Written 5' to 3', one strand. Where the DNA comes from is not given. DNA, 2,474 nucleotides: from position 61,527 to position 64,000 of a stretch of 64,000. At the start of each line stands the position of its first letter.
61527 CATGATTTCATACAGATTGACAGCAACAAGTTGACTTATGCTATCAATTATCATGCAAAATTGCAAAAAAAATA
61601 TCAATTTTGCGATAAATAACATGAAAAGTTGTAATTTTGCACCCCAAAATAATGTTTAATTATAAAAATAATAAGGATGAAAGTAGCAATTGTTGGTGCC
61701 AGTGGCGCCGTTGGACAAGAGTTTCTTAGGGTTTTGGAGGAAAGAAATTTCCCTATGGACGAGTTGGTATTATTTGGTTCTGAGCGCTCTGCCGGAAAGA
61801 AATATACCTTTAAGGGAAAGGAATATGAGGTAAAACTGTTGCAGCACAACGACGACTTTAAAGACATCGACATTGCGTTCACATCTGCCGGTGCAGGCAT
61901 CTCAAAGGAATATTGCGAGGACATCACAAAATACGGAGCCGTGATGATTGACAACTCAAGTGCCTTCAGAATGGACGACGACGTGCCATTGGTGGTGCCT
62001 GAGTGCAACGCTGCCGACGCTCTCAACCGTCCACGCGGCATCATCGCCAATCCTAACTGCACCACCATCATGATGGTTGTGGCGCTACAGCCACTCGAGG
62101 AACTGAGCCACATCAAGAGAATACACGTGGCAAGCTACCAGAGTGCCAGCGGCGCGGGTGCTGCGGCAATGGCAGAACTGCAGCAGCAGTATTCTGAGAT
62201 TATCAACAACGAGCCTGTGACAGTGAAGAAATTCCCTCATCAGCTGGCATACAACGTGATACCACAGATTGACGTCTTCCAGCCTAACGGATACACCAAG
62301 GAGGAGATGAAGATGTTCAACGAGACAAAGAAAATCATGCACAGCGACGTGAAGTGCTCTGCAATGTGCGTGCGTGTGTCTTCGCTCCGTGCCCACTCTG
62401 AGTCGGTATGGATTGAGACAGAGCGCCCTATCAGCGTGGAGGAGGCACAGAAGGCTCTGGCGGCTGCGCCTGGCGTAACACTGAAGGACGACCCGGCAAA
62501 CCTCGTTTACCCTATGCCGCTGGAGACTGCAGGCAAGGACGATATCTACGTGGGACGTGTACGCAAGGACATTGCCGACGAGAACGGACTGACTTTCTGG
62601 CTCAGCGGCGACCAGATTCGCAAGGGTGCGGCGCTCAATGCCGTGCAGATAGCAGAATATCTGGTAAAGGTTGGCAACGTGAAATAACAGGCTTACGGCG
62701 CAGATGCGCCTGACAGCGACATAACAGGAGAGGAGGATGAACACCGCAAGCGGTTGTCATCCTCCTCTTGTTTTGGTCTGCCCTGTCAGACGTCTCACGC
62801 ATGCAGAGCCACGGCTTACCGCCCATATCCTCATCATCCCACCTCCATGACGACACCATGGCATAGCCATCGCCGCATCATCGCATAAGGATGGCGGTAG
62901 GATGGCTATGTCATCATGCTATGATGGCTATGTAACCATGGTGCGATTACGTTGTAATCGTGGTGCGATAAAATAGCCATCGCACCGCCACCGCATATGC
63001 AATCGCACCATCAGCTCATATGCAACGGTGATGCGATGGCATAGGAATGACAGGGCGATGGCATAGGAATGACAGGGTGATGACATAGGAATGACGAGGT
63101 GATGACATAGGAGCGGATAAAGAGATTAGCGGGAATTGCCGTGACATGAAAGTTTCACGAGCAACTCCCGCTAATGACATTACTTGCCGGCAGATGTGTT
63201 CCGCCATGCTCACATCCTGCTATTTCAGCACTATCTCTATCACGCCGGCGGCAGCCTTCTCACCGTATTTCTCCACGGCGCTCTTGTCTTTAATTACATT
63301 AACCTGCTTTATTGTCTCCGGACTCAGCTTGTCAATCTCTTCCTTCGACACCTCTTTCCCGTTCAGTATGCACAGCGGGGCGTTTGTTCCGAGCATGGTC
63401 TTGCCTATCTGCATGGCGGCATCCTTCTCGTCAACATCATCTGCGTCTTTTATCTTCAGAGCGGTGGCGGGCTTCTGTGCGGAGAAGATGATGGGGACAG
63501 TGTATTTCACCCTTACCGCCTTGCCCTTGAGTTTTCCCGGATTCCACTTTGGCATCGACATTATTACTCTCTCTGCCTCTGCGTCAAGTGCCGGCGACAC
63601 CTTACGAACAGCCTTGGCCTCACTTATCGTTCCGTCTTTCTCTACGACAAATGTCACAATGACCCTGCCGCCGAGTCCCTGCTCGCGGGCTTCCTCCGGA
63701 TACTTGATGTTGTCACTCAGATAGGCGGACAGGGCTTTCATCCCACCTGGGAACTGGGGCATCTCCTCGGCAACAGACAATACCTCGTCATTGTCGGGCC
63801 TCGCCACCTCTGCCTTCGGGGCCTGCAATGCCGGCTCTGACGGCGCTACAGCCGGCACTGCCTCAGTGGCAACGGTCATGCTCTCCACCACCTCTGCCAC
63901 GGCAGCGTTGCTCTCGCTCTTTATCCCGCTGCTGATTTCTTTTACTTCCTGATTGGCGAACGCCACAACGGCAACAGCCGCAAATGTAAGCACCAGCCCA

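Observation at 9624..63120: Dispersed family of exact 22-bp-register tandem arrays occupies at least nine intergenic regions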

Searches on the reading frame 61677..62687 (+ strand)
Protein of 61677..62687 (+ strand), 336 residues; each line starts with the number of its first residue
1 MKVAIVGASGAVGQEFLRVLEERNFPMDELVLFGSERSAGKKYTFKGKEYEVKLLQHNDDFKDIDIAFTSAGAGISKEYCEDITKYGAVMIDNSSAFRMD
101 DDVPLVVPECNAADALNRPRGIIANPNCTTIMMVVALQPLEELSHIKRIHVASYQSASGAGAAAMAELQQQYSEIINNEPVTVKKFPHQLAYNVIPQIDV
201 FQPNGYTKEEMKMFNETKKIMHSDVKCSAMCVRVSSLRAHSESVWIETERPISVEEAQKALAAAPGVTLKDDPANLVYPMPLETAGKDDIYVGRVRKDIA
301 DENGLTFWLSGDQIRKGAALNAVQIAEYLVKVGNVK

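Call 20: search_protein_families(library=pfam, proteins=[window:61677-62687:+])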
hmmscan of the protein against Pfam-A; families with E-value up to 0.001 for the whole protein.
window:61677-62687:+ (336 aa): 3 families
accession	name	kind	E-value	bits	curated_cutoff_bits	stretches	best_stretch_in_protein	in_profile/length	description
PF02774.23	Semialdhyde_dhC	-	2.6e-52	178.1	26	1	137-316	1-184/184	Semialdehyde dehydrogenase, dimerisation domain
PF01118.30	Semialdhyde_dh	-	8.1e-38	130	26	1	2-114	1-117/121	Semialdehyde dehydrogenase, NAD binding domain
PF00056.29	Ldh_1_N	-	0.00074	20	27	0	1-72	1-78/141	lactate/malate dehydrogenase, NAD binding domain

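Call 37: find_encoding_contigs(protein=window:61677-62687:+, flank=10000, max_places=10)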
Protein window:61677-62687:+ (336 aa): 4 contigs read that carry it; 4 places shown.
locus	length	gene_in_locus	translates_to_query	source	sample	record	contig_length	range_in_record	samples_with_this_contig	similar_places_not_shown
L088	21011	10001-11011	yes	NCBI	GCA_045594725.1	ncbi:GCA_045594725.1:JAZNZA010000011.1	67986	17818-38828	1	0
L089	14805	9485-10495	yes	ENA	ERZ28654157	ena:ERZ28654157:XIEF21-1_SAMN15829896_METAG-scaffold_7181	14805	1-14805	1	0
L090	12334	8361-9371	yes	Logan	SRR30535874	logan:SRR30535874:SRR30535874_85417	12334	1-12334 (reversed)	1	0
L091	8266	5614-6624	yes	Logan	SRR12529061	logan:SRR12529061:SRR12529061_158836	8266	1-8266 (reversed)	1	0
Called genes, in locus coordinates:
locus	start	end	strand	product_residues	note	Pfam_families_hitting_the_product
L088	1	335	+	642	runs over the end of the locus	PF00580:UvrD-helicase (faint), PF13086:AAA_11, PF13245:AAA_19, PF13604:AAA_30, PF20720:nSTAND3 (weak), PF01443:Viral_helicase1 (faint), PF13087:AAA_12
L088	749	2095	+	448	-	PF00206:Lyase_1, PF08328:ASL_C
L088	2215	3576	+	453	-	PF22421:SYY_C-terminal (faint), PF01479:S4, PF13275:S4_2 (faint), PF00849:PseudoU_synth_2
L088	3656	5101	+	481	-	PF01336:tRNA_anti-codon, PF00152:tRNA-synt_2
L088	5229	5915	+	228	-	PF07715:Plug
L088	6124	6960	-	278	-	PF13509:S1_2, PF17783:WHD_CvfB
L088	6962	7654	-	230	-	PF02463:SMC_N (weak), PF00005:ABC_tran, PF13304:AAA_21 (faint)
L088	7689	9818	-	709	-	PF00999:Na_H_Exchanger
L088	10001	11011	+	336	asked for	PF01118:Semialdhyde_dh, PF02774:Semialdhyde_dhC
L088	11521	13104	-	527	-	PF05569:Peptidase_M56, PF03544:TonB_C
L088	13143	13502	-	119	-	PF03965:Penicillinase_R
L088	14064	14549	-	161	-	-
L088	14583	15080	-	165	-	-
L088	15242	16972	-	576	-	-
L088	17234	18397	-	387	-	PF00691:OmpA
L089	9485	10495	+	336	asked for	PF01118:Semialdhyde_dh, PF02774:Semialdhyde_dhC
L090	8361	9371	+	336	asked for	PF01118:Semialdhyde_dh, PF02774:Semialdhyde_dhC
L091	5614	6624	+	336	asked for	PF01118:Semialdhyde_dh, PF02774:Semialdhyde_dhC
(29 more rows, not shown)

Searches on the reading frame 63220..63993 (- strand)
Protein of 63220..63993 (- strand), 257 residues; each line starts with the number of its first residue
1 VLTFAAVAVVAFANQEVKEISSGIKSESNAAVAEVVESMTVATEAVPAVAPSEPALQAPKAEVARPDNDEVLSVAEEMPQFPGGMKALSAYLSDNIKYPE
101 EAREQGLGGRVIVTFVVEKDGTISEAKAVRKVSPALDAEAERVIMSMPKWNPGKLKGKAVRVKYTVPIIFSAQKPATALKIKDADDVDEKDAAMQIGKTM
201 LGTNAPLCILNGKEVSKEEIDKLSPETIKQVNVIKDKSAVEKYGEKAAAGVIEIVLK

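Call 20: search_protein_families(library=pfam, proteins=[window:63220-63993:-])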
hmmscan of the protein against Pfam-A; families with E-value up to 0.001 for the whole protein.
window:63220-63993:- (257 aa): 2 families
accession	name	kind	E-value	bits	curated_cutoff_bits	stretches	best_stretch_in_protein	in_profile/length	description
PF03544.19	TonB_C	-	7e-20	71.7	24.6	1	95-171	2-78/79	Gram-negative bacterial TonB protein C-terminal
PF07715.20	Plug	-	0.00059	20.8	23.9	0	202-251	54-107/107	TonB-dependent Receptor Plug Domain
